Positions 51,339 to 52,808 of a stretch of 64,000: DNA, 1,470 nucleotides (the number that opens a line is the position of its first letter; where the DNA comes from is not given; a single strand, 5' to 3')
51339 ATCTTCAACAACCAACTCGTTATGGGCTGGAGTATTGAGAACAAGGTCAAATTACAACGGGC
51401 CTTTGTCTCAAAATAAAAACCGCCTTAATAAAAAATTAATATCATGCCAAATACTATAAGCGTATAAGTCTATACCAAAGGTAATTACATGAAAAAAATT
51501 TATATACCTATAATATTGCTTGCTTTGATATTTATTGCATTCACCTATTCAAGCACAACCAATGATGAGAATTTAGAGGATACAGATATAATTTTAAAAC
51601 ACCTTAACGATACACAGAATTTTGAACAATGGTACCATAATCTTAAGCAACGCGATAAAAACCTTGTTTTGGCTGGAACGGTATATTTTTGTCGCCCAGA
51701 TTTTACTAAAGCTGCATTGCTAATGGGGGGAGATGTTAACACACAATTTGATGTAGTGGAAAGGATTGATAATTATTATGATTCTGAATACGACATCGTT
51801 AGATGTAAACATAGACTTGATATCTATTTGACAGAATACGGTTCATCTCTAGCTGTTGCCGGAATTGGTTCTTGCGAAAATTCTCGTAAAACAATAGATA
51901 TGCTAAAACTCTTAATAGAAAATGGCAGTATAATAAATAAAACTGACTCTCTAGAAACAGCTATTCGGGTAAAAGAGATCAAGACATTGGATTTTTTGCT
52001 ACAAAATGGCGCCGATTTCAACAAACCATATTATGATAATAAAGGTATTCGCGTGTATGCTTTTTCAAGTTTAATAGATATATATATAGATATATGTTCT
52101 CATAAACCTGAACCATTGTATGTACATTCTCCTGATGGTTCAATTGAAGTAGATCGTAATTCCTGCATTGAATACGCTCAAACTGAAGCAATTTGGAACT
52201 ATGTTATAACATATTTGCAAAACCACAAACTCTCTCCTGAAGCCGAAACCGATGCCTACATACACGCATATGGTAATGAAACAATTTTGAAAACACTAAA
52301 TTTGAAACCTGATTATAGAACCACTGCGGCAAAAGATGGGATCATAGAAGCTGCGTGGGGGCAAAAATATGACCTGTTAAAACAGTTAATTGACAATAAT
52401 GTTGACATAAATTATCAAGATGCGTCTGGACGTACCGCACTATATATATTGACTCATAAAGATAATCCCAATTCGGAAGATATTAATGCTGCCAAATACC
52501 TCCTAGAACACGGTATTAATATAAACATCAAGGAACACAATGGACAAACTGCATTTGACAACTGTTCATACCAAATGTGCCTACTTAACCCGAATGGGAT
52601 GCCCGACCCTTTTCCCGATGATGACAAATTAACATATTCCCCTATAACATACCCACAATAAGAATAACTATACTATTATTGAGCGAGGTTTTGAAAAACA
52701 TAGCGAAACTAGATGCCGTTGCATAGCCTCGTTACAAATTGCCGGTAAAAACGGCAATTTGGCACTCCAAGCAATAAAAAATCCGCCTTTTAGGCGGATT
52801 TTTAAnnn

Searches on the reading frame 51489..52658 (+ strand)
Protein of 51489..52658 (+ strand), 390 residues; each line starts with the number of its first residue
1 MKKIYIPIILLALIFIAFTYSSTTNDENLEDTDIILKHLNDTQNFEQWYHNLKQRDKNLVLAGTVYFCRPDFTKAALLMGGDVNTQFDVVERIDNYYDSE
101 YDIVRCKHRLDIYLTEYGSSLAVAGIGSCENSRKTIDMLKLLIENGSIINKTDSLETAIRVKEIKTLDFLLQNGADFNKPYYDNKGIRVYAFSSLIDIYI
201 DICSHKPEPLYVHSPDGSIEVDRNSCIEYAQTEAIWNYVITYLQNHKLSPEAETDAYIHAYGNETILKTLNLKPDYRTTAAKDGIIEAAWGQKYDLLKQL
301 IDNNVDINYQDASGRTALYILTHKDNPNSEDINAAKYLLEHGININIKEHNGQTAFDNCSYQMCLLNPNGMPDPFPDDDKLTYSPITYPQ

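Call 63: search_protein_families(library=pfam, proteins=[window:51489-52658:+], max_evalue=0.001)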
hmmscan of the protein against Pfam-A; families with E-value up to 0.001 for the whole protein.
window:51489-52658:+ (390 aa): 5 families
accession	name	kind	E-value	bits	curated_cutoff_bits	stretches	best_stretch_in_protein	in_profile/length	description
PF13637.12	Ank_4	-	7.4e-17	61.5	22.7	2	292-326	8-42/50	Ankyrin repeats (many copies)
PF12796.13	Ank_2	-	2.4e-13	50.9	27.3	1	287-359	3-67/90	Ankyrin repeats (3 copies)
PF00023.36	Ank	-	2e-08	34.5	21.1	0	314-348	2-31/33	Ankyrin repeat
PF13606.12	Ank_3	-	2e-07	31.1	22.3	0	314-347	2-30/30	Ankyrin repeat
PF13857.12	Ank_5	-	3.6e-06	27.7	27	0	285-318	20-53/56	Ankyrin repeats (many copies)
